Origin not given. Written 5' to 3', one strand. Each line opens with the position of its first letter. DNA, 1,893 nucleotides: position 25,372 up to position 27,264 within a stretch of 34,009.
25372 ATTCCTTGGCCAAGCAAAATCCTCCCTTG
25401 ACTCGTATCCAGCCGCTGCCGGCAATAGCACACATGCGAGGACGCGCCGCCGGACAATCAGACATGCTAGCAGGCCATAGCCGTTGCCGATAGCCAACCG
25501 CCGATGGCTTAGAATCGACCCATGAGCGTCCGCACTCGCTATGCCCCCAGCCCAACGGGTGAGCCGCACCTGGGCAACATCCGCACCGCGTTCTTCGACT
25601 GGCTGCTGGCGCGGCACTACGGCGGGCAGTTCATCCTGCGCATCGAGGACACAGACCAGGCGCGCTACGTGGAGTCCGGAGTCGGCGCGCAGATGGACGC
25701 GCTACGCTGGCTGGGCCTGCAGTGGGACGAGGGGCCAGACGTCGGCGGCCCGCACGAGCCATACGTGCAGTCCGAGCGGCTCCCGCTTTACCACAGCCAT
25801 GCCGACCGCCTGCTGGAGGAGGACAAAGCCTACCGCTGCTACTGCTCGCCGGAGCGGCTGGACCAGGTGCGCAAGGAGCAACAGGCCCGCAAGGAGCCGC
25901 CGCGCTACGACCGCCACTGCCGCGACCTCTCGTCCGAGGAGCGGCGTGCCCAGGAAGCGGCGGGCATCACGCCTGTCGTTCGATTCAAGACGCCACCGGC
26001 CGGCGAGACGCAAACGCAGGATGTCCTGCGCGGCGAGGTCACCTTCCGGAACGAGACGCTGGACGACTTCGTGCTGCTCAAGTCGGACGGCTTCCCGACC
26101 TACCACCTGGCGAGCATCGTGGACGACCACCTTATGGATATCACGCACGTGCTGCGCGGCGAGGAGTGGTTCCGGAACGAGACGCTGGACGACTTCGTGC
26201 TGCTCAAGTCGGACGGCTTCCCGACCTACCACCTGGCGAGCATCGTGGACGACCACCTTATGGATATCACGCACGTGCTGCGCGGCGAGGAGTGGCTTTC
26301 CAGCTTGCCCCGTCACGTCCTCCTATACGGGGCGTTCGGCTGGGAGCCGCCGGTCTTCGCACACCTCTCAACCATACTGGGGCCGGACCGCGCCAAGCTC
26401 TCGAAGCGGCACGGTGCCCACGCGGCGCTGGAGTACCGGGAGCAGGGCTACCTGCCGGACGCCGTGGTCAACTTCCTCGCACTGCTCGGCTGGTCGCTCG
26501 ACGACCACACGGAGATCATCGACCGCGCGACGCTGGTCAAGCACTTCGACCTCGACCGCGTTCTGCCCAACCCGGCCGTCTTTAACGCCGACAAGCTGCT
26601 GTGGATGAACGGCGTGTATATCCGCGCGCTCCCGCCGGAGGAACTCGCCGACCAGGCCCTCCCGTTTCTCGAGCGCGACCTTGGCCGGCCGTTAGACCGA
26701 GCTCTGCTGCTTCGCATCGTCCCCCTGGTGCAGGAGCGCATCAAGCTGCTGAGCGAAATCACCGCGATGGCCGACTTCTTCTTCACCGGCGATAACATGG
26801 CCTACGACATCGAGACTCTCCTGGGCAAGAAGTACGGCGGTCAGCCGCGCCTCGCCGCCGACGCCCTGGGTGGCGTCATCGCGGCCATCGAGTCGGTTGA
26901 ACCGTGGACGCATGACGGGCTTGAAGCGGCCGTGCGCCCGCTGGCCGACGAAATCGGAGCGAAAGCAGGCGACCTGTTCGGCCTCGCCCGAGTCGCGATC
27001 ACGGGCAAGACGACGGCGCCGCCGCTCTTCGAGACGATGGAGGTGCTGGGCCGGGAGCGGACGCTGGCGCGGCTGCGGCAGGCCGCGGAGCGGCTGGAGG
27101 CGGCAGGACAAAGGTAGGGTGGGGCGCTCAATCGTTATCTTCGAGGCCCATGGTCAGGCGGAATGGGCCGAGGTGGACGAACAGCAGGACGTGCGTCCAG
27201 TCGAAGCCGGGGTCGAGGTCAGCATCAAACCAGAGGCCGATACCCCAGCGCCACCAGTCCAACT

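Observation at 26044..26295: Perfect 126-bp in-frame tandem duplication inside the catalytic core of the glutamyl-tRNA synthetase gene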

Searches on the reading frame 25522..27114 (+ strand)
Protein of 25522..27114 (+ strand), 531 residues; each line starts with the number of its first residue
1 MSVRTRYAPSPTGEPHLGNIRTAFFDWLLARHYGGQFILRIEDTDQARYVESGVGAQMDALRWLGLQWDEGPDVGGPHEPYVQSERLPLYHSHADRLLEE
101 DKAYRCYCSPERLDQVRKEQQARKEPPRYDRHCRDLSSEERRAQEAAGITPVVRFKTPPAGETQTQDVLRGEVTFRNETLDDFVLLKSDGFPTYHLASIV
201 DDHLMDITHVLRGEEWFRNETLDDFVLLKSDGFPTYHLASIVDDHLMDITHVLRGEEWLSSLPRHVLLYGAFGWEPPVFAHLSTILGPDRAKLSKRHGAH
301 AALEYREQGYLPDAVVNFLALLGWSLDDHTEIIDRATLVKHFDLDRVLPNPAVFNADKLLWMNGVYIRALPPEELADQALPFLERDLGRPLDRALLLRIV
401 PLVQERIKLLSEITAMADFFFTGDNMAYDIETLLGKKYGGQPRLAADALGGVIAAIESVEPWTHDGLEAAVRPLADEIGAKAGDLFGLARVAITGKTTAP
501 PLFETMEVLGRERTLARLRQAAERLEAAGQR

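Call 7: search_protein_families(library=pfam, proteins=[window:25522-27114:+], max_evalue=0.01)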
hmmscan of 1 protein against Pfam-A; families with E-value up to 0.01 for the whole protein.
window:25522-27114:+ (531 aa): 2 families
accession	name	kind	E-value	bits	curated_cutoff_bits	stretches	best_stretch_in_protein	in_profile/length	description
PF00749.27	tRNA-synt_1c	-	1.8e-117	392.2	23.4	2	3-220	2-213/314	tRNA synthetases class I (E and Q), catalytic domain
PF19269.4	Anticodon_2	-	4e-32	112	23.6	1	374-521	1-140/141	Anticodon binding domain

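Call 8: search_protein_families(library=ncbifam, proteins=[window:25522-27114:+], max_evalue=0.001)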
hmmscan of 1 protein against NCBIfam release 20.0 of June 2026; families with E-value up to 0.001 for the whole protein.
window:25522-27114:+ (531 aa): 10 families
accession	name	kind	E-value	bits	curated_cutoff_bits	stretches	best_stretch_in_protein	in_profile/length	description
TIGR00464.1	gltX_bact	equivalog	3.3e-172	573.6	289.95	2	3-219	2-210/470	glutamate--tRNA ligase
NF004315.1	PRK05710.1-4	equivalog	4.8e-78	262.3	250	2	5-217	1-214/274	tRNA glutamyl-Q(34) synthetase GluQRS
TIGR03838.1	queuosine_YadB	equivalog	2.1e-73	247.1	276.7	2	4-216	2-195/272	tRNA glutamyl-Q(34) synthetase GluQRS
NF004314.0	PRK05710.1-3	equivalog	8.3e-68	228.9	256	2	3-215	7-197/297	tRNA glutamyl-Q(34) synthetase GluQRS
NF004313.0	PRK05710.1-2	equivalog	7.9e-51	173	380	2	3-216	5-207/299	tRNA glutamyl-Q(34) synthetase GluQRS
NF003169.0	PRK04156.1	equivalog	4.7e-50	170.8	516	2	2-226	101-315/567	glutamate--tRNA ligase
NF004312.0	PRK05710.1-1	equivalog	1.1e-40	140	453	2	5-215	16-201/306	tRNA glutamyl-Q(34) synthetase GluQRS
TIGR00463.1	gltX_arch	equivalog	9.7e-39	133.3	401.75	2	3-221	94-300/560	glutamate--tRNA ligase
NF011291.0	PRK14703.1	equivalog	7.7e-18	64.1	681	1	3-229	32-251/769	glutamine--tRNA ligase/YqeY domain fusion protein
TIGR00440.1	glnS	equivalog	1.7e-12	47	425.8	1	3-227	1-218/524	glutamine--tRNA ligase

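Call 9: find_homologous_proteins(query=window:25522-27114:+, max_evalue=1e-50)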
Query window:25522-27114:+ (531 aa): 7999 proteins with E <= 1e-50 among 8000 candidates; the best 120 are listed.
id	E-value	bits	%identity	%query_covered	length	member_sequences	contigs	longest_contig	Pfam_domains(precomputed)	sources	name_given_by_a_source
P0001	0.0e+0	1178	92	100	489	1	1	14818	PF19269.5,PF00749.28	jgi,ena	-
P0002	8.1e-284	960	75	98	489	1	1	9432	PF19269.5,PF00749.28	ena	-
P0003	2.4e-279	945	72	99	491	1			PF19269.5,PF00749.28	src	-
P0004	6.2e-276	934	72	99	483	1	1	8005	PF19269.5,PF00749.28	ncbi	-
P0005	1.1e-275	933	72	99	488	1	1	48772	PF19269.5,PF00749.28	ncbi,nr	ncbi:MAG: glutamate--tRNA ligase [Dehalococcoidia bacterium]|nr:glutamate--tRNA ligase [Dehalococcoi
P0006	3.4e-275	932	72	99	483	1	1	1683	PF19269.5,PF00749.28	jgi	-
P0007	5.1e-275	931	71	99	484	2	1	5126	PF19269.5,PF00749.28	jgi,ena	-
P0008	6.4e-273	924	70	99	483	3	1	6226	PF19269.5,PF00749.28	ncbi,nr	ncbi:MAG TPA: glutamate--tRNA ligase [Dehalococcoidia bacterium]|nr:glutamate--tRNA ligase [Dehaloco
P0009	1.0e-270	917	70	98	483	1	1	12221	PF19269.5,PF00749.28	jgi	-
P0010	7.1e-270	914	70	99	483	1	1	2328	PF19269.5,PF00749.28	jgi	-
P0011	1.4e-269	913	70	99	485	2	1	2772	PF19269.5,PF00749.28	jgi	jgi:glutamyl-tRNA synthetase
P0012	1.7e-269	913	70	99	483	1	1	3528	PF19269.5,PF00749.28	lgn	-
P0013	2.8e-269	912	70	99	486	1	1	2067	PF19269.5,PF00749.28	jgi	jgi:glutamyl-tRNA synthetase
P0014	9.8e-269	910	70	99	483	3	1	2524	PF19269.5,PF00749.28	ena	-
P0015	2.4e-268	909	69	99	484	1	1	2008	PF19269.5,PF00749.28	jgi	jgi:glutamyl-tRNA synthetase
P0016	2.8e-268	909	70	99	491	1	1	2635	PF19269.5,PF00749.28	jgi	jgi:glutamyl-tRNA synthetase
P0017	3.7e-268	909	70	99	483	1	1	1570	PF19269.5,PF00749.28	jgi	jgi:glutamyl-tRNA synthetase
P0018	1.7e-267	906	69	100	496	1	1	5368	PF19269.5,PF00749.28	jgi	jgi:glutamyl-tRNA synthetase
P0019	1.9e-267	906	69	100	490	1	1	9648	PF19269.5,PF00749.28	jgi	jgi:glutamyl-tRNA synthetase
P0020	2.5e-267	906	70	99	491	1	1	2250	PF19269.5,PF00749.28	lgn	-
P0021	4.8e-267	905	69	98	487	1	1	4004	PF19269.5,PF00749.28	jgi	jgi:glutamyl-tRNA synthetase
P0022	6.5e-267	904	69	99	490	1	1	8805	PF19269.5,PF00749.28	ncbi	-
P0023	7.4e-267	904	69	99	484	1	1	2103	PF19269.5,PF00749.28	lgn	-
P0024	7.9e-267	904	69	99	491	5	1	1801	PF19269.5,PF00749.28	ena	-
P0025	9.1e-267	904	69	100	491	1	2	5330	PF19269.5,PF00749.28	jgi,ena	-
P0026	3.5e-266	902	69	100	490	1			PF19269.5,PF00749.28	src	-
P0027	5.3e-266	901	69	100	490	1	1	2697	PF19269.5,PF00749.28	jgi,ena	-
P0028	6.4e-266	901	68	99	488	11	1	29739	PF19269.5,PF00749.28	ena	-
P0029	7.0e-266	901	69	100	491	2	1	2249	PF19269.5,PF00749.28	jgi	-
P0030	2.1e-265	899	69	99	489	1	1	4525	PF19269.5,PF00749.28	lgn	-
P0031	3.0e-265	899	69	99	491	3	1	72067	PF19269.5,PF00749.28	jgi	jgi:glutamyl-tRNA synthetase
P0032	3.5e-265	899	70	99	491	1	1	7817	PF19269.5,PF00749.28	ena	-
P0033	4.1e-265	899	69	99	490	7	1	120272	PF19269.5,PF00749.28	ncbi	-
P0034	4.2e-265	898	69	99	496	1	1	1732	PF19269.5,PF00749.28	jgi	jgi:glutamyl-tRNA synthetase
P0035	5.7e-265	898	70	99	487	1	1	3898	PF19269.5,PF00749.28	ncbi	-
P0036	6.5e-265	898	70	99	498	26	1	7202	PF19269.5,PF00749.28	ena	-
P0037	7.1e-265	898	69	100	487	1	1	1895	PF19269.5,PF00749.28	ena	-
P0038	1.2e-264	897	69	99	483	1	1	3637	PF19269.5,PF00749.28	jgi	jgi:glutamyl-tRNA synthetase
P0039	1.6e-264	897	68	99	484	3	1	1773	PF19269.5,PF00749.28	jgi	jgi:glutamyl-tRNA synthetase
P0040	4.4e-264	895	69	99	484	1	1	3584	PF19269.5,PF00749.28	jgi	-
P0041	7.9e-264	894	69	99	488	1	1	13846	PF19269.5,PF00749.28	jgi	jgi:glutamyl-tRNA synthetase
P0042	9.2e-264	894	69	100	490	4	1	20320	PF19269.5,PF00749.28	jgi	jgi:glutamyl-tRNA synthetase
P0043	1.0e-263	894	68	100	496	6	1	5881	PF19269.5,PF00749.28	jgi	jgi:glutamyl-tRNA synthetase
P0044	1.6e-263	893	70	99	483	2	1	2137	PF19269.5,PF00749.28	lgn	-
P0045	1.9e-263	893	68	99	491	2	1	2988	PF19269.5,PF00749.28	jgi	jgi:glutamyl-tRNA synthetase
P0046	2.3e-263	893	69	99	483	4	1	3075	PF19269.5,PF00749.28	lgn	-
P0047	4.9e-263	892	69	98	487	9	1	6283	PF19269.5,PF00749.28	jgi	jgi:glutamyl-tRNA synthetase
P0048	5.7e-263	891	69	99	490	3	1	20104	PF19269.5,PF00749.28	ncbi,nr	ncbi:MAG: glutamate--tRNA ligase [Chloroflexi bacterium]|nr:MAG: glutamate--tRNA ligase [Chloroflexo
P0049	1.6e-262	890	69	99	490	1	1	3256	PF19269.5,PF00749.28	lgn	-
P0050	3.0e-262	889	69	100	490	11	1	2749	PF19269.5,PF00749.28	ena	-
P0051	3.9e-262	889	69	99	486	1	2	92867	PF19269.5,PF00749.28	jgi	jgi:glutamyl-tRNA synthetase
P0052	6.1e-262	888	68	99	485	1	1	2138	PF19269.5,PF00749.28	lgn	-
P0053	7.7e-262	888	69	100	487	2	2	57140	PF19269.5,PF00749.28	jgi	jgi:glutamyl-tRNA synthetase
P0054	2.5e-261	886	68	99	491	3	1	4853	PF19269.5,PF00749.28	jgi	-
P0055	9.2e-261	884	69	99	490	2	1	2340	PF19269.5,PF00749.28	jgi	-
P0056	2.9e-260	882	67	99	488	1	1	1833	PF19269.5,PF00749.28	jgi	jgi:glutamyl-tRNA synthetase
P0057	3.4e-260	882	67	99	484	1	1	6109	PF19269.5,PF00749.28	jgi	jgi:glutamyl-tRNA synthetase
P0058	9.1e-260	881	67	99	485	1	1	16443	PF19269.5,PF00749.28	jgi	jgi:glutamyl-tRNA synthetase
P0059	1.4e-259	880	68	99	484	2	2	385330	PF19269.5,PF00749.28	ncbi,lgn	ncbi:MAG: glutamate--tRNA ligase [Dehalococcoidia bacterium]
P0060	1.5e-259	880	67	100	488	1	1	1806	PF19269.5,PF00749.28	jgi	jgi:glutamyl-tRNA synthetase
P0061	2.9e-259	879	68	100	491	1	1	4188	PF19269.5,PF00749.28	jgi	jgi:glutamyl-tRNA synthetase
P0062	2.9e-259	879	67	99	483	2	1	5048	PF19269.5,PF00749.28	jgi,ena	-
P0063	1.7e-258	877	68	99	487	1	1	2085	PF19269.5,PF00749.28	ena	-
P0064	2.8e-258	876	68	99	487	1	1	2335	PF19269.5,PF00749.28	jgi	-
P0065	4.2e-258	875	66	99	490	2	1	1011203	PF19269.5,PF00749.28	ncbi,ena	-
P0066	7.1e-258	875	65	99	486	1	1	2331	PF19269.5,PF00749.28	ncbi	-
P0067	8.8e-258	874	67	99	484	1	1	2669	PF19269.5,PF00749.28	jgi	jgi:glutamyl-tRNA synthetase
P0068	1.1e-257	874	67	99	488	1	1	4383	PF19269.5,PF00749.28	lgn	-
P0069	5.2e-257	872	66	99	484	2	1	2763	PF19269.5,PF00749.28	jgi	jgi:glutamyl-tRNA synthetase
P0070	6.8e-257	871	66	100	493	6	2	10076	PF19269.5,PF00749.28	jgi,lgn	-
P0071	6.8e-257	871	66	99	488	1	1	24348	PF19269.5,PF00749.28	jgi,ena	-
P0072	9.4e-257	871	67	99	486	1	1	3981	PF19269.5,PF00749.28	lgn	-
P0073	1.1e-256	871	66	98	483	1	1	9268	PF19269.5,PF00749.28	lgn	-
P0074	1.4e-256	870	67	99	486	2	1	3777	PF19269.5,PF00749.28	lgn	-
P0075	1.6e-256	870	67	100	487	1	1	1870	PF19269.5,PF00749.28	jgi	jgi:glutamyl-tRNA synthetase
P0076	1.6e-256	870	66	100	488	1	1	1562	PF19269.5,PF00749.28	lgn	-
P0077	2.7e-256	869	67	99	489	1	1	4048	PF19269.5,PF00749.28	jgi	jgi:glutamyl-tRNA synthetase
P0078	2.9e-256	869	66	99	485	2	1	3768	PF19269.5,PF00749.28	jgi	jgi:glutamyl-tRNA synthetase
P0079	3.1e-256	869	66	98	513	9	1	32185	PF19269.5,PF00749.28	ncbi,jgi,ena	-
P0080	5.0e-256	869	66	99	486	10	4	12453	PF19269.5,PF00749.28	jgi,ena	-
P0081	2.0e-255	866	66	99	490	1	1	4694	PF19269.5,PF00749.28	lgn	-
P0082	2.6e-255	866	66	99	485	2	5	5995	PF19269.5,PF00749.28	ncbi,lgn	ncbi:MAG TPA: glutamate--tRNA ligase [Dehalococcoidia bacterium]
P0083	3.7e-255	866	67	99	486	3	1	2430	PF19269.5,PF00749.28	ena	-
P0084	4.2e-255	865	66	99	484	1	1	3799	PF19269.5,PF00749.28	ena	-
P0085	4.7e-255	865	65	99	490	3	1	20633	PF19269.5,PF00749.28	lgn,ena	-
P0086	8.2e-255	864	66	99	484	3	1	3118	PF19269.5,PF00749.28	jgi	jgi:glutamyl-tRNA synthetase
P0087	9.9e-255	864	66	100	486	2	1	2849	PF19269.5,PF00749.28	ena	-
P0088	1.1e-254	864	66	99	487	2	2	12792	PF19269.5,PF00749.28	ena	-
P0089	1.3e-254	864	66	99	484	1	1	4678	PF19269.5,PF00749.28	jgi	jgi:glutamyl-tRNA synthetase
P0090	2.0e-254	863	67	99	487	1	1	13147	PF19269.5,PF00749.28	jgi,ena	-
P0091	2.1e-254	863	67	97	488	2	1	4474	PF19269.5,PF00749.28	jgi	jgi:glutamyl-tRNA synthetase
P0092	4.1e-254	862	66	99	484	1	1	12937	PF19269.5,PF00749.28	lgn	-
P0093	5.6e-254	862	67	99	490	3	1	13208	PF19269.5,PF00749.28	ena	-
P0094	6.6e-254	862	66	99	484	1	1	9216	PF19269.5,PF00749.28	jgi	jgi:glutamyl-tRNA synthetase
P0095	7.5e-254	861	66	99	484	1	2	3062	PF19269.5,PF00749.28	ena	-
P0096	1.1e-253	861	67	98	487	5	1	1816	PF19269.5,PF00749.28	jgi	-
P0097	1.3e-253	861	66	99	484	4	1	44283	PF19269.5,PF00749.28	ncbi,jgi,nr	ncbi:MAG TPA: glutamate--tRNA ligase [Dehalococcoidia bacterium]|jgi:glutamyl-tRNA synthetase|nr:glu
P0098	1.6e-253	860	66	99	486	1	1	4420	PF19269.5,PF00749.28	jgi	-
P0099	2.6e-253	860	66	99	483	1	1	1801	PF19269.5,PF00749.28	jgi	jgi:glutamyl-tRNA synthetase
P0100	3.5e-253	859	66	100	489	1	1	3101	PF19269.5,PF00749.28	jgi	jgi:glutamyl-tRNA synthetase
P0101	1.1e-252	858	65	100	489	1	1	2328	PF19269.5,PF00749.28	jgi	jgi:glutamyl-tRNA synthetase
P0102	3.6e-252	856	66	97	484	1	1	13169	PF19269.5,PF00749.28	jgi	jgi:glutamyl-tRNA synthetase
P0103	4.4e-252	855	66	99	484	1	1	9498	PF19269.5,PF00749.28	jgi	jgi:glutamyl-tRNA synthetase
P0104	4.5e-252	855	64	99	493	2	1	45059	PF19269.5,PF00749.28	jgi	jgi:glutamyl-tRNA synthetase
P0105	5.9e-252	855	68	96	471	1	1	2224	PF19269.5,PF00749.28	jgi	jgi:glutamyl-tRNA synthetase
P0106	6.6e-252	855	65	99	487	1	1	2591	PF19269.5,PF00749.28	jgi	jgi:glutamyl-tRNA synthetase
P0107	4.3e-251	852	66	97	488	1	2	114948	PF19269.5,PF00749.28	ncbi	-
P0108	6.9e-251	852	65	99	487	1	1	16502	PF19269.5,PF00749.28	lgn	-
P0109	7.7e-251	851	65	99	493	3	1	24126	PF19269.5,PF00749.28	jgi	jgi:glutamyl-tRNA synthetase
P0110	2.4e-250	850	66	99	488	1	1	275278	PF19269.5,PF00749.28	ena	-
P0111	5.3e-250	849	65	100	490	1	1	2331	PF19269.5,PF00749.28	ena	-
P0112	2.9e-249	846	65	99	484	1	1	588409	PF19269.5,PF00749.28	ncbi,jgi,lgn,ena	-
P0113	3.3e-249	846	64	100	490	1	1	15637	PF19269.5,PF00749.28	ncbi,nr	ncbi:MAG TPA: glutamate--tRNA ligase [Dehalococcoidia bacterium]|nr:glutamate--tRNA ligase [Dehaloco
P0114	7.3e-249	845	66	99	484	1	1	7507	PF19269.5,PF00749.28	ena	-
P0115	7.5e-249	845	65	99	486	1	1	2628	PF19269.5,PF00749.28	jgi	jgi:glutamyl-tRNA synthetase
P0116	7.5e-249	845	66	100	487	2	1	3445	PF19269.5,PF00749.28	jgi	jgi:glutamyl-tRNA synthetase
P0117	9.4e-249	844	66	99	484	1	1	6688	PF19269.5,PF00749.28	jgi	jgi:glutamyl-tRNA synthetase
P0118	1.7e-248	844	68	93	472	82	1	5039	PF19269.5,PF00749.28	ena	-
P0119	4.9e-248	842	65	99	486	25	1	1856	PF19269.5,PF00749.28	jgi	jgi:glutamyl-tRNA synthetase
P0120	8.2e-248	841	64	99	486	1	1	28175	PF19269.5,PF00749.28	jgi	jgi:glutamyl-tRNA synthetase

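Call 11: find_encoding_contigs(protein=P0001, flank=10000, max_places=10)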
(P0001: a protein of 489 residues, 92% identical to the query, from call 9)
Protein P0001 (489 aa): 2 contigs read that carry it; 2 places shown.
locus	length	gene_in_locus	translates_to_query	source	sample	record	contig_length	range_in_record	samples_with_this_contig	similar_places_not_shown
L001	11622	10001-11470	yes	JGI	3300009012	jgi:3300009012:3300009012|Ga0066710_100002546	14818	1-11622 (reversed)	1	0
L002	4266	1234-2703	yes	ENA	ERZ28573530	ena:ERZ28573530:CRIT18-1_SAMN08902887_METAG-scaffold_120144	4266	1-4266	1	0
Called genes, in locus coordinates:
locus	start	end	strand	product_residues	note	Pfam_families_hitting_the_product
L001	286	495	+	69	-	-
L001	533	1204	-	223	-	PF11306:DUF3108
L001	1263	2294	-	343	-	PF00155:Aminotran_1_2, PF01212:Beta_elim_lyase, PF01041:DegT_DnrJ_EryC1 (faint)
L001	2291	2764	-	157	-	PF01050:MannoseP_isomer (weak), PF00190:Cupin_1 (weak), PF07883:Cupin_2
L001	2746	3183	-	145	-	-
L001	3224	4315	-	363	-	PF02885:Glycos_trans_3N, PF00591:Glycos_transf_3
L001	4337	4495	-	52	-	-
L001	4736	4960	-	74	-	PF01402:RHH_1, PF07878:RHH_5 (weak)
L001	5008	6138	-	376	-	PF22451:NirdL-like_HTH (faint), PF17805:AsnC_trans_reg2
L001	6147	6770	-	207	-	PF00174:Oxidored_molyb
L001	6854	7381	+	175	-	PF01252:Peptidase_A8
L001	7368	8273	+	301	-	PF01479:S4 (weak), PF00849:PseudoU_synth_2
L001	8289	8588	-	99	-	-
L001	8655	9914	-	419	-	PF01266:DAO (faint), PF01494:FAD_binding_3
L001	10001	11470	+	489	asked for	PF00749:tRNA-synt_1c, PF19269:Anticodon_2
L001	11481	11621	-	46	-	?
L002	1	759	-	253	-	?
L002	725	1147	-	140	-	PF01494:FAD_binding_3 (weak)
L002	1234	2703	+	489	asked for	PF00749:tRNA-synt_1c, PF19269:Anticodon_2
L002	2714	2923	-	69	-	-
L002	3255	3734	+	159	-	PF00376:MerR, PF13411:MerR_1, PF13591:MerR_2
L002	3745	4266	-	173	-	?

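Call 12: find_encoding_contigs(protein=window:25522-27114:+, flank=10000, max_places=10)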
Protein window:25522-27114:+ (531 aa): no gene with exactly this product is on record in the collection.

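Call 17: find_related_loci(query=P0001, collection=genome_contigs, flank=5000)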
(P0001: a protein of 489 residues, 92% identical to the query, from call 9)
Query P0001 (489 aa) in genome_contigs; peptide patterns used: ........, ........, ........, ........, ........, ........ (x = any residue, [..] = any of these).
599 stretches matched a pattern (row limit reached: there are more); 570 encode a relative of the query (tblastn E <= 1e-3); the best 80 are kept; 80 distinct loci.
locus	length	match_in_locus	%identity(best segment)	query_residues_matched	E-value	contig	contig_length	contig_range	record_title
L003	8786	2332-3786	78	1-485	0e+0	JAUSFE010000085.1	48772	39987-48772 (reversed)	MAG: Dehalococcoidia bacterium isolate E14_maxbin.284_sub E14_k141_358297, whole genome shotgun sequence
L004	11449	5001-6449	75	1-483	0e+0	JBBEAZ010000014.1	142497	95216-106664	MAG: Dehalococcoidia bacterium isolate LejiaF_64_43 Lejia_F_169_length_142497_cov_26, whole genome shotgun sequence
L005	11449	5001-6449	75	1-483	0e+0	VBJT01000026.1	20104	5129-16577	MAG: Chloroflexi bacterium isolate CF_163 14_1009_09_30cm_scaffold_19453, whole genome shotgun sequence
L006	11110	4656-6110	75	1-485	0e+0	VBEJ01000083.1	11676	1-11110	MAG: Chloroflexi bacterium isolate CF_23 14_0903_16_40cm_scaffold_4341, whole genome shotgun sequence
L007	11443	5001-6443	72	3-483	0e+0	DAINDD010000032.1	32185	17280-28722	MAG TPA_asm: Chloroflexota bacterium isolate CTOTU41506 NODE_976_length_32185_cov_4.362714, whole genome shotgun sequenc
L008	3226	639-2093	67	1-485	0e+0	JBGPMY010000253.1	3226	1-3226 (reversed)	MAG: Dehalococcoidia bacterium isolate OBJ_0618_7090110_227 k141_5964814_length_3226_cov_10.0000, whole genome shotgun s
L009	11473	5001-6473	63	1-485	0e+0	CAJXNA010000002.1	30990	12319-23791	MAG TPA_asm: uncultured Chloroflexi bacterium isolate SRR5189789_bin.6_MetaBAT_v2.12.1_MAG genome assembly, contig: NODE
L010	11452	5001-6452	69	1-486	0e+0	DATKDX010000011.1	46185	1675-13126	MAG TPA_asm: Dehalococcoidia bacterium isolate SMAG_U14484 k141_1353837, whole genome shotgun sequence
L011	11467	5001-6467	65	1-485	0e+0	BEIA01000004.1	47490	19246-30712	Bacterium HR24 DNA, contig: NODE_289_4, isolate: HRbin24, whole genome shotgun sequence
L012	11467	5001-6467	64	1-483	0e+0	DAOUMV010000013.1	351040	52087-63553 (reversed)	MAG TPA_asm: Dehalococcoidia bacterium isolate W92_284 k127_64717, whole genome shotgun sequence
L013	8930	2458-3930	63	1-486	0e+0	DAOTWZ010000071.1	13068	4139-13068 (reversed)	MAG TPA_asm: Dehalococcoidia bacterium isolate H17_190 k77_20741, whole genome shotgun sequence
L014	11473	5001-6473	63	1-485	0e+0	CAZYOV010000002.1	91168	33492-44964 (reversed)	MAG TPA_asm: uncultured Dehalococcoidia bacterium isolate binchicken_co85_35 genome assembly, contig: NODE_115_length_91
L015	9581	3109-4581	63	1-485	0e+0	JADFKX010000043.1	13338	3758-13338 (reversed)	MAG: Chloroflexota bacterium isolate B4T1B11 B4T1B11_NODE753, whole genome shotgun sequence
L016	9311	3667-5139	62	1-483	0e+0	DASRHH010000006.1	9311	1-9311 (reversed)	MAG TPA_asm: Dehalococcoidia bacterium isolate SMAG_U10079 k141_2310685, whole genome shotgun sequence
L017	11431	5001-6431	58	3-486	0e+0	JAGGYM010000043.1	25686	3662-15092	MAG: Dehalococcoidia bacterium isolate AUK178 PB_MBMC_132_c_000000000017, whole genome shotgun sequence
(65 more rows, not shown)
